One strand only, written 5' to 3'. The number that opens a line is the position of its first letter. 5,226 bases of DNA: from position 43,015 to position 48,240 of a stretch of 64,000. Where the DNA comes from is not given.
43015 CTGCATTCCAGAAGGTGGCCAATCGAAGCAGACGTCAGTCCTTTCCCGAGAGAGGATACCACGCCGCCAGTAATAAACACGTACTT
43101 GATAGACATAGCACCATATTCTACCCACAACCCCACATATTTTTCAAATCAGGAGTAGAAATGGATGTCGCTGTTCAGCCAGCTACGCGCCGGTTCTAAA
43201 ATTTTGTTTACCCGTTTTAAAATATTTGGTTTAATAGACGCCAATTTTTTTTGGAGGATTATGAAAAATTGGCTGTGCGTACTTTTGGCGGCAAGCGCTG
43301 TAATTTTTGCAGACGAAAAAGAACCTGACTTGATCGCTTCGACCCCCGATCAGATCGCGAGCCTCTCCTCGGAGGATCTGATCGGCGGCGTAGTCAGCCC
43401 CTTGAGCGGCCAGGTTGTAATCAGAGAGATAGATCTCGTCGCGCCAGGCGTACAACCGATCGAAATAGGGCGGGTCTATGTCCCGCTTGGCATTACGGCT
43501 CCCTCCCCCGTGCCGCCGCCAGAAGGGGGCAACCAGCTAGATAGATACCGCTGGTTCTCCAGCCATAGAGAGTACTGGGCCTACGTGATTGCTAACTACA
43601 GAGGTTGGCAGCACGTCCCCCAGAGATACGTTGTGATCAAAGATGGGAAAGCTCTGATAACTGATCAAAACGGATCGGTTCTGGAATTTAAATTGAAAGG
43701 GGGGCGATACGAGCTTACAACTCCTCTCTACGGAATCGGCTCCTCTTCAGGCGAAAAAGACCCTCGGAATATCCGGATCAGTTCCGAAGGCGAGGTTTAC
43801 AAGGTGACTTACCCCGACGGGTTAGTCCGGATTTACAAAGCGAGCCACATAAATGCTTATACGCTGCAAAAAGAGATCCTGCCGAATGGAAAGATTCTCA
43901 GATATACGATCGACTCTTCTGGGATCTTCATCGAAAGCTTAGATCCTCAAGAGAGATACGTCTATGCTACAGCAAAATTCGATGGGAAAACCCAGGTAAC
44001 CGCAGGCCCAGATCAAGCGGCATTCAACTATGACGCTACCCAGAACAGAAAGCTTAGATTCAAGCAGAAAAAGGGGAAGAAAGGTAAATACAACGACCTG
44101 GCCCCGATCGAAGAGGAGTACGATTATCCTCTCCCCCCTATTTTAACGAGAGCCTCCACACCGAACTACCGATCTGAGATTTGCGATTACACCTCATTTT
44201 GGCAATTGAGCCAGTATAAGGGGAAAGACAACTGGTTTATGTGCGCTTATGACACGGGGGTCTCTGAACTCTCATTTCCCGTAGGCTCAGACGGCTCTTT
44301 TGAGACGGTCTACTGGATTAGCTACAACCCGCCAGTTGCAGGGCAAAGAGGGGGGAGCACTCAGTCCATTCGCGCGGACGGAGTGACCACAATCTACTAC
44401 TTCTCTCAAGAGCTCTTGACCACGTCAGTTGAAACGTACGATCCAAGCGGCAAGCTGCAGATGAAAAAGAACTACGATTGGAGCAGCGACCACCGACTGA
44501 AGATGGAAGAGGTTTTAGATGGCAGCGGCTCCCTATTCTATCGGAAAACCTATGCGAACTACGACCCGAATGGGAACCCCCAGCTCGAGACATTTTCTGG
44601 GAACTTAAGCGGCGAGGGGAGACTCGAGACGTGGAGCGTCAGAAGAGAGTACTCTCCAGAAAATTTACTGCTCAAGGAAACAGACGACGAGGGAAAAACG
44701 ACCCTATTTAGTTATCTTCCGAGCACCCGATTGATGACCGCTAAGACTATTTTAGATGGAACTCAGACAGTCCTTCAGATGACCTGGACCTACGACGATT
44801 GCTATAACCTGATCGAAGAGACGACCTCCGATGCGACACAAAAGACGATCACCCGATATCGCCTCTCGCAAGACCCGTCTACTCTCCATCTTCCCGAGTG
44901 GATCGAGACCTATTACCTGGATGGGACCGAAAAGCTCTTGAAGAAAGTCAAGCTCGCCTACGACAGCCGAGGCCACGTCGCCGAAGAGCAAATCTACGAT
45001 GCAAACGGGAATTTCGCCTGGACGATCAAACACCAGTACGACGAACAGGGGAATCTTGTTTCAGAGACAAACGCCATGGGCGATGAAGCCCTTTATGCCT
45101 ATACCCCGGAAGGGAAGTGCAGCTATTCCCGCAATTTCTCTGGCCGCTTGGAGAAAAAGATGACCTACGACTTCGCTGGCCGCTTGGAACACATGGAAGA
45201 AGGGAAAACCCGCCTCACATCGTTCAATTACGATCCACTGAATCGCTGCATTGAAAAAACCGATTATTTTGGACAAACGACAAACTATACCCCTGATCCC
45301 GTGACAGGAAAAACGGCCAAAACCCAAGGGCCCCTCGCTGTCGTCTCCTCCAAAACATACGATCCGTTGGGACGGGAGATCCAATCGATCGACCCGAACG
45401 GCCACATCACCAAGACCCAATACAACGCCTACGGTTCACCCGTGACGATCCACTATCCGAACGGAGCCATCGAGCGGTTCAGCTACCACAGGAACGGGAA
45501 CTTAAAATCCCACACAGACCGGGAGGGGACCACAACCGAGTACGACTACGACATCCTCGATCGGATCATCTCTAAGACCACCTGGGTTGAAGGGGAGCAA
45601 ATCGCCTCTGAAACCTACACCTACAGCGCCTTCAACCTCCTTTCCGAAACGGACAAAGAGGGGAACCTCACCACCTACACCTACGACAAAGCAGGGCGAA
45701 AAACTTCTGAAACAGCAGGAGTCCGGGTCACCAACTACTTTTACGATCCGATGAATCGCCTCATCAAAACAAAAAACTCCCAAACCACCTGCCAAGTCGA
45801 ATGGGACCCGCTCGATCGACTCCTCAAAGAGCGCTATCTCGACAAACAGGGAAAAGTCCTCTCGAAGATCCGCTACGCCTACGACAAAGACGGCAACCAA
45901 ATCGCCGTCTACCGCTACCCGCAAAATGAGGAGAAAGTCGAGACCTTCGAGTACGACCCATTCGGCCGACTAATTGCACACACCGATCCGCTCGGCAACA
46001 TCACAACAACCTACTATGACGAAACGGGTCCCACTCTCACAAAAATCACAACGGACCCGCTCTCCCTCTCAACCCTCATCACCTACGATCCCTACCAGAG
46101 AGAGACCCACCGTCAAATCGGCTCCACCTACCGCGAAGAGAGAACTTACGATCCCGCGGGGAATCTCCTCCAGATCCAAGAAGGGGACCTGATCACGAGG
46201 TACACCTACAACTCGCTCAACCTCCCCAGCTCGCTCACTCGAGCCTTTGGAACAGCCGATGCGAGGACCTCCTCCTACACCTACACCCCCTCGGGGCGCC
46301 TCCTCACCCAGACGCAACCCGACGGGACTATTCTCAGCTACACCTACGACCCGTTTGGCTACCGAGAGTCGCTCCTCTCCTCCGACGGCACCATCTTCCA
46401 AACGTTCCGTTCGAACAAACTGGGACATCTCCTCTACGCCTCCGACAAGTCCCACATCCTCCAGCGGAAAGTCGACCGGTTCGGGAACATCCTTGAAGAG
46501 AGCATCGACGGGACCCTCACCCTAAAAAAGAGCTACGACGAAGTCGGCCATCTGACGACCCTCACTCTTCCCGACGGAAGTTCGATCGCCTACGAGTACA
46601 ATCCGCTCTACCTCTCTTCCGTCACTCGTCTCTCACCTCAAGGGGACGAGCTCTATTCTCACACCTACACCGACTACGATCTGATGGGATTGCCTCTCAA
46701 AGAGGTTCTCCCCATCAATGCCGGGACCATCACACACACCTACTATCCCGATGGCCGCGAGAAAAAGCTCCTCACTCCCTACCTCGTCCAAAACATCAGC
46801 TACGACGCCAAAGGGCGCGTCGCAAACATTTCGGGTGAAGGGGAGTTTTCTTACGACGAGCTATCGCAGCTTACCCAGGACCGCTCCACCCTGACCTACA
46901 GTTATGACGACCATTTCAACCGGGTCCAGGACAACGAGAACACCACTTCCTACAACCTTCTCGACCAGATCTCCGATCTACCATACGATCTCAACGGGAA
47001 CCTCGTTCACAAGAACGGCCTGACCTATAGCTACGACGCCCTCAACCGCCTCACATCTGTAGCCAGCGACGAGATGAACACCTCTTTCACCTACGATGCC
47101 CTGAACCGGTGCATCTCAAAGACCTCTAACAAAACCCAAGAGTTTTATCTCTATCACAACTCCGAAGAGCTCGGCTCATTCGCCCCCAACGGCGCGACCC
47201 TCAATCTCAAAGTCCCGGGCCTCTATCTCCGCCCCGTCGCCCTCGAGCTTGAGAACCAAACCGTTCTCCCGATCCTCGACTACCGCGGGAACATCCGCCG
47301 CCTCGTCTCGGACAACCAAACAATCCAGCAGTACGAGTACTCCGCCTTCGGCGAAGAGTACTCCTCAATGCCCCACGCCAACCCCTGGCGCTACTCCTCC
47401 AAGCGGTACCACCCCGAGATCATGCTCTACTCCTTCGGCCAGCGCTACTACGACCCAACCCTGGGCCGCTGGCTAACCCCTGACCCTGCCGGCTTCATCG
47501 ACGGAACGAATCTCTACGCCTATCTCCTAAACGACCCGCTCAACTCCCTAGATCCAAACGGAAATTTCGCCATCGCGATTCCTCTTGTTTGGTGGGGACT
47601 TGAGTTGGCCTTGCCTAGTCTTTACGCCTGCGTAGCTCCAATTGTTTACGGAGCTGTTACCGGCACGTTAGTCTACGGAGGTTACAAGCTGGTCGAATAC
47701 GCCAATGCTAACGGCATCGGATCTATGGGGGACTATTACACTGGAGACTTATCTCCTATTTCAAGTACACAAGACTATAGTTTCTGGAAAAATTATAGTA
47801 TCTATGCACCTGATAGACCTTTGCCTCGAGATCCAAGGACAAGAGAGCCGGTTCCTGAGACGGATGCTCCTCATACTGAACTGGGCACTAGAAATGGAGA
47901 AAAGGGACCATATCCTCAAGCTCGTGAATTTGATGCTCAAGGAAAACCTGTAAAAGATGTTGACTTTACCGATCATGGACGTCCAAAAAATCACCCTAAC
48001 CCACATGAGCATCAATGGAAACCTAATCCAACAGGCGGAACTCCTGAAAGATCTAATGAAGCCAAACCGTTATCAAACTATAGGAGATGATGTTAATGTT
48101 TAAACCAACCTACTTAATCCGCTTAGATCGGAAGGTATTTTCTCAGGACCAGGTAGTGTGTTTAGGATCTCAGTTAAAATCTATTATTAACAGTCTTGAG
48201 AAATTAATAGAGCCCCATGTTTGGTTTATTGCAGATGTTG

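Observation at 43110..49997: Rhs polymorphic-toxin island inserted, in inverted orientation, into the conserved kdsB-pyrG operon junction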

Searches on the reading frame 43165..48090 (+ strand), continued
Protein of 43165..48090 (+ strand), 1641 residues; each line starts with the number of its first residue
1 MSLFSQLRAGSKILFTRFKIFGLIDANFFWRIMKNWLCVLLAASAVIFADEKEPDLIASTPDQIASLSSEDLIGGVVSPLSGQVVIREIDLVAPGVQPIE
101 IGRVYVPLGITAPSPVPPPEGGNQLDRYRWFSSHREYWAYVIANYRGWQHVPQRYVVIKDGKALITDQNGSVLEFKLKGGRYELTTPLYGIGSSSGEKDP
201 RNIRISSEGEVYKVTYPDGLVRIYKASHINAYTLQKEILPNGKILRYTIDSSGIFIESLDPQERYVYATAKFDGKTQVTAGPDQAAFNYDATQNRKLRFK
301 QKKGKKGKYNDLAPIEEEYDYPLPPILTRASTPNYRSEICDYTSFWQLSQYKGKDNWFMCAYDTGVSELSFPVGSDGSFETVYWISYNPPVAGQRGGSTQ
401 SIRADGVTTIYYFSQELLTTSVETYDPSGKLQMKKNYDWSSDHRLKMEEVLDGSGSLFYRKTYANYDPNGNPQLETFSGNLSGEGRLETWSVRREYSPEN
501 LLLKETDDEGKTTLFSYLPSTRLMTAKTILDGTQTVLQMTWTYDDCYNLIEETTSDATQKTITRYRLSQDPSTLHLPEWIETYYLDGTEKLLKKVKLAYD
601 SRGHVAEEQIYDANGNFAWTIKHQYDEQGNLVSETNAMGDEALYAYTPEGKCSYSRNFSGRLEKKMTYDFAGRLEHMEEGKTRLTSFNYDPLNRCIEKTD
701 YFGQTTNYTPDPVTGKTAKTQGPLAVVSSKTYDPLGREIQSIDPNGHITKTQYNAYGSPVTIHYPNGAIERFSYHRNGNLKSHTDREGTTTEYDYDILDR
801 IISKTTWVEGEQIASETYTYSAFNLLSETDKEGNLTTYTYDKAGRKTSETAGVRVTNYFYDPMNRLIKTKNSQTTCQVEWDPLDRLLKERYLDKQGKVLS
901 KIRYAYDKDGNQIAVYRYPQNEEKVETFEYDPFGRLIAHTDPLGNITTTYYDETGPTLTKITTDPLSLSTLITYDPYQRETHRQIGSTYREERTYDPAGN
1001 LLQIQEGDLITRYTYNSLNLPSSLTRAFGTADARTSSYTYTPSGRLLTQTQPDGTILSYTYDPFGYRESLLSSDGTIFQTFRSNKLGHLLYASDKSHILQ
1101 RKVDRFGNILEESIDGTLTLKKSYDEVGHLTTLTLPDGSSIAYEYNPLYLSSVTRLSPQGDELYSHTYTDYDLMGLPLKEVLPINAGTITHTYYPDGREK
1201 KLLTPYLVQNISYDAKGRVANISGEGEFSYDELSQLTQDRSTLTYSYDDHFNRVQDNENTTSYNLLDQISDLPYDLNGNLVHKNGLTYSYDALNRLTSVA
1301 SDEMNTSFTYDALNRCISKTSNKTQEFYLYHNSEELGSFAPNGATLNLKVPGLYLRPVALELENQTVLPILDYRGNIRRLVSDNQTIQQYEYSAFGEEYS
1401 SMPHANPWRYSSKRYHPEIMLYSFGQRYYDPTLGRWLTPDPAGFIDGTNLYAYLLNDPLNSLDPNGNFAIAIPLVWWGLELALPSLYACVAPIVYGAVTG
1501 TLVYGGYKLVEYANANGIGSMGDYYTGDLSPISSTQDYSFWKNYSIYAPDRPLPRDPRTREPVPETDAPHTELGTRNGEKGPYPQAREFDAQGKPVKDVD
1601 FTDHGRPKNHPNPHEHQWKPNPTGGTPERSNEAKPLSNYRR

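Call 86: find_encoding_contigs(protein=P0032, flank=6000, max_places=2)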
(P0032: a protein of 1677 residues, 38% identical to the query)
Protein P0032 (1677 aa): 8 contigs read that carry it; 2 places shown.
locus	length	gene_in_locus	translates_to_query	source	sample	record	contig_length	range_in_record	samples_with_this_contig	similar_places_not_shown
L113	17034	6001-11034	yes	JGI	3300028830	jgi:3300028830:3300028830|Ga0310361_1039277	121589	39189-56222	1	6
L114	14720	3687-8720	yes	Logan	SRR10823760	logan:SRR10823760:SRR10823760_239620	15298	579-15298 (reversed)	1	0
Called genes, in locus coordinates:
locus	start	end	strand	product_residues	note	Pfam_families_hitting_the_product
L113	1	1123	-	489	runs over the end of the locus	PF03448:MgtE_N, PF00571:CBS, PF01769:MgtE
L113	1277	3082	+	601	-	PF00009:GTP_EFTU, PF22042:EF-G_D2, PF03144:GTP_EFTU_D2, PF00679:EFG_C, PF21018:BipA_C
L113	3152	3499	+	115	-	-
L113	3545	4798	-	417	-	PF00171:Aldedh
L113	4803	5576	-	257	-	PF00696:AA_kinase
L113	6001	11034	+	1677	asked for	PF05593:RHS_repeat (weak), PF25023:TEN_YD-shell, PF05593:RHS_repeat (weak), PF25023:TEN_YD-shell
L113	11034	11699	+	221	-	-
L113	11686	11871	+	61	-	-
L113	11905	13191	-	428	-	-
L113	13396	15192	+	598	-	PF23286:LRR_13 (faint), PF00560:LRR_1 (faint), PF13855:LRR_8, PF23598:LRR_14, PF13855:LRR_8, PF12799:LRR_4 (weak), PF23598:LRR_14 (weak), PF13855:LRR_8, +3 more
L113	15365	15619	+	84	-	-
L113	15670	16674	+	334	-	-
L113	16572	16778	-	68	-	-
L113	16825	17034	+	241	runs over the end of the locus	PF01209:Ubie_methyltran, PF13489:Methyltransf_23, PF13847:Methyltransf_31, PF08241:Methyltransf_11, PF08242:Methyltransf_12, PF13649:Methyltransf_25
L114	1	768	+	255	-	?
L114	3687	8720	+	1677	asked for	PF05593:RHS_repeat (weak), PF25023:TEN_YD-shell, PF05593:RHS_repeat (weak), PF25023:TEN_YD-shell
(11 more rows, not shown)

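Call 87: find_encoding_contigs(protein=P0044, flank=6000, max_places=2)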
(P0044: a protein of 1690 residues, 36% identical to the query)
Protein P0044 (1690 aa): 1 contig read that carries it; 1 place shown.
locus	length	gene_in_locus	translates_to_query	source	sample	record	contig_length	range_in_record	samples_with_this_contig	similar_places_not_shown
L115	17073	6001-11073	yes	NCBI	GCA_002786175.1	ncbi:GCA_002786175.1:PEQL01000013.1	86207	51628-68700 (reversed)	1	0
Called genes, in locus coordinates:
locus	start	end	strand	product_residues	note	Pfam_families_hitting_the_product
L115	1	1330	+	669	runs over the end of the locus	PF00270:DEAD (faint), PF04851:ResIII, PF17757:UvrB_inter, PF27431:UvrB_3rd, PF00271:Helicase_C, PF12344:UvrB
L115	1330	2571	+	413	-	PF13524:Glyco_trans_1_2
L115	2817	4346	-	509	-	PF02366:PMT, PF13231:PMT_2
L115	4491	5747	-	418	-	-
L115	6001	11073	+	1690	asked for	PF05593:RHS_repeat (weak), PF25023:TEN_YD-shell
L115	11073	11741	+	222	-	-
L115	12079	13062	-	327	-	PF00850:Hist_deacetyl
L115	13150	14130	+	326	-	PF13353:Fer4_12 (weak), PF04055:Radical_SAM (weak)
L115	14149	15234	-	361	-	PF04464:Glyphos_transf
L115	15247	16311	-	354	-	PF00217:ATP-gua_Ptrans, PF27454:McsB_C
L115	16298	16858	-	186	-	-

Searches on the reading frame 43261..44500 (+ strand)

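Call 14: search_protein_families(library=pfam, proteins=[window:43261-44500:+], max_evalue=10)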
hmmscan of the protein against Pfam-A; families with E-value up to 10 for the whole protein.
window:43261-44500:+ (413 aa): 2 families
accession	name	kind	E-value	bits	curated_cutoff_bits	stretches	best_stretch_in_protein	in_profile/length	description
PF20148.4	DUF6531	-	0.00052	20.7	24.1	1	44-73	3-32/74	Domain of unknown function (DUF6531)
PF07661.19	MORN_2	-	0.0076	16.8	29.6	1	390-406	5-21/22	MORN repeat variant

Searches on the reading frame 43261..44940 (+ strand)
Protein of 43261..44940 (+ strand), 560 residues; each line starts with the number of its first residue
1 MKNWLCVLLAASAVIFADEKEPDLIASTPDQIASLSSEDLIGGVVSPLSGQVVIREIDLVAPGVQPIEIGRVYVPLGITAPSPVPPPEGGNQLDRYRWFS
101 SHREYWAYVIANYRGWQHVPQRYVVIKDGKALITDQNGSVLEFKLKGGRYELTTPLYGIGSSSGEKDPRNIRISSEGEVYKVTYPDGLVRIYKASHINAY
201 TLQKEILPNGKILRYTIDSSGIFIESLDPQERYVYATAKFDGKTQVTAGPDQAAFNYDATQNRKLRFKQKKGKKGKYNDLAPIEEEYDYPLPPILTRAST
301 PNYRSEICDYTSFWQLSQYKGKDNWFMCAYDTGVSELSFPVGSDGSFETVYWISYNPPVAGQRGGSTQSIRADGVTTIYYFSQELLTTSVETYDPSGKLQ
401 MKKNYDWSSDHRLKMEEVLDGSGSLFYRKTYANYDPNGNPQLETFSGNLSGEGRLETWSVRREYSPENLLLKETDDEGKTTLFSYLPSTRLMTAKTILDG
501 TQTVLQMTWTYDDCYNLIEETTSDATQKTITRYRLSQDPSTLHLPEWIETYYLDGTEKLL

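Call 49: predict_structure(alignment_id=A1)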
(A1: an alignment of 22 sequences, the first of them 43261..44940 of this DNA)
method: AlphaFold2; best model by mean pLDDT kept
length: 560 residues; sequences in the alignment: 22
mean_pLDDT: 87.2   pTM: 0.83
mean pLDDT of the five models: 87.2, 86.7, 86.2, 86.0, 85.8
residues with pLDDT >= 90: 350; 70-90: 144; 50-70: 42; < 50: 24
segments of 3 or more residues with pLDDT < 50: 12-19, 271-284
pLDDT, mean of each block of 10 residues (from residue 1): 65 45 82 88 94 92 88 87 78 81 85 89 93 93 90 91 90 93 96 92 96 93 94 92 89 86 53 45 53 89 92 91 92 93 93 94 96 98 96 98 96 96 95 95 94 92 95 96 96 96 95 92 90 80 72 62
secondary structure, 60 per line:
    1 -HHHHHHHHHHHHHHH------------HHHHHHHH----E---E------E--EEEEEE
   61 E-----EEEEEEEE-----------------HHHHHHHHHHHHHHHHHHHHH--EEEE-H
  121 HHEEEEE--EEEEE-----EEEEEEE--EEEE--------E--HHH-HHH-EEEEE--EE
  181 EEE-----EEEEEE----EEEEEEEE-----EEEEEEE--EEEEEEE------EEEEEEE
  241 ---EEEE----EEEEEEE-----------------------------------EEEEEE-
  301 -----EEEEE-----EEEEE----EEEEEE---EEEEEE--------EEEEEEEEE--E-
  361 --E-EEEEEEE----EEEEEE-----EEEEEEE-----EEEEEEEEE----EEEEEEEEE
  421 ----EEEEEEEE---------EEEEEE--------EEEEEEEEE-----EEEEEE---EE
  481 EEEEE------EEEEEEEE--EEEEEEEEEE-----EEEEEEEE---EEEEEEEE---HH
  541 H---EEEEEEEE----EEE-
elements in order: H2-16 H29-36 E55-61 E67-74 H92-112 E115-118 E123-127 E130-134 E140-146 E149-152 E172-176 E179-183 E189-194 E199-206 E212-218 E221-227 E234-240 E244-247 E252-258 E294-299 E306-310 E316-320 E325-330 E334-339 E348-356 E365-371 E376-381 E387-393 E399-407 E412-420 E425-432 E442-447 E456-464 E470-475 E479-485 E492-499 E502-511 E517-524 E528-535 E545-552 E557-559

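Call 53: fold_search(model_id=the predicted structure, library=pdb)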
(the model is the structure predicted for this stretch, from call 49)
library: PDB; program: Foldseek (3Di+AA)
matches with E <= 10: 1089; with E <= 0.001: 89
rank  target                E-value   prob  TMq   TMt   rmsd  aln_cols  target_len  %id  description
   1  8qjc                  1.1e-17  1.00  0.46  0.26  11.8       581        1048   15  T6SS-linked Rhs repeat protein - Salmonella bongori Rhs-core domain with toxin domain (released 2024-09-25)
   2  8qjd_B                2.7e-17  1.00  0.21  0.12  28.7       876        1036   11  T6SS-linked Rhs repeat protein - Salmonella bongori Rhs-core domain (released 2024-09-25)
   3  8qjb_A                5.4e-17  1.00  0.46  0.27  11.7       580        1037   15  T6SS-linked Rhs repeat protein - Salmonella bongori Rhs-core domain extended N-terminus (released 2024-09-25)
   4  7pq5                  1.0e-16  1.00  0.38  0.22  17.9       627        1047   14  Photorhabdus laumondii T6SS-associated Rhs protein carrying the Tre23 toxin domain (released 2021-12-01)
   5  8qja_A                1.7e-16  1.00  0.23  0.13  30.6       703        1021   13  T6SS-linked Rhs repeat protein - Advenella mimigardefordensis VgrG-Rhs core (released 2024-09-25)
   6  8qja_D                9.9e-16  1.00  0.21  0.12  29.7       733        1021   12  T6SS-linked Rhs repeat protein - Advenella mimigardefordensis VgrG-Rhs core (released 2024-09-25)
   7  7q97_A                1.1e-15  1.00  0.30  0.18  23.7       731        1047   13  Structure of the bacterial type VI secretion system effector RhsA. (released 2021-12-22)
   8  8qja_B                1.3e-15  1.00  0.20  0.11  27.9       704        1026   12  T6SS-linked Rhs repeat protein - Advenella mimigardefordensis VgrG-Rhs core (released 2024-09-25)
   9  8qja_C                1.4e-15  1.00  0.22  0.13  27.2       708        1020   12  T6SS-linked Rhs repeat protein - Advenella mimigardefordensis VgrG-Rhs core (released 2024-09-25)
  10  8cp6_B                1.1e-13  1.00  0.17  0.10  28.3       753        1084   12  Type six secretion system exported effector 5 (Tse5) (released 2023-12-06)
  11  8uy4_A                3.5e-13  1.00  0.19  0.09  28.5       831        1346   12  Acinetobacter baumannii Tse15 Rhs effector (released 2024-10-09)
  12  8uxt                  1.9e-12  1.00  0.39  0.19  10.4       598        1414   14  Acinetobacter baumannii Tse15 Rhs effector, toxin cleavage mutant (D1369N, D1391N) (released 2024-10-09)
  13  9ifo_A                3.8e-12  1.00  0.18  0.09  23.0       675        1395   12  Structure of Teneurin-Like Protein (TLP) (released 2026-03-11)
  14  8h8b                  1.5e-11  1.00  0.38  0.22  14.9       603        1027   10  Type VI secretion system effector RhsP in its pre-autoproteolysis and monomeric form (released 2023-01-18)
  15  8h8a_A                2.0e-11  1.00  0.13  0.09  32.7       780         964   11  Type VI secretion system effector RhsP in its post-autoproteolysis and monomeric form (released 2023-01-18)
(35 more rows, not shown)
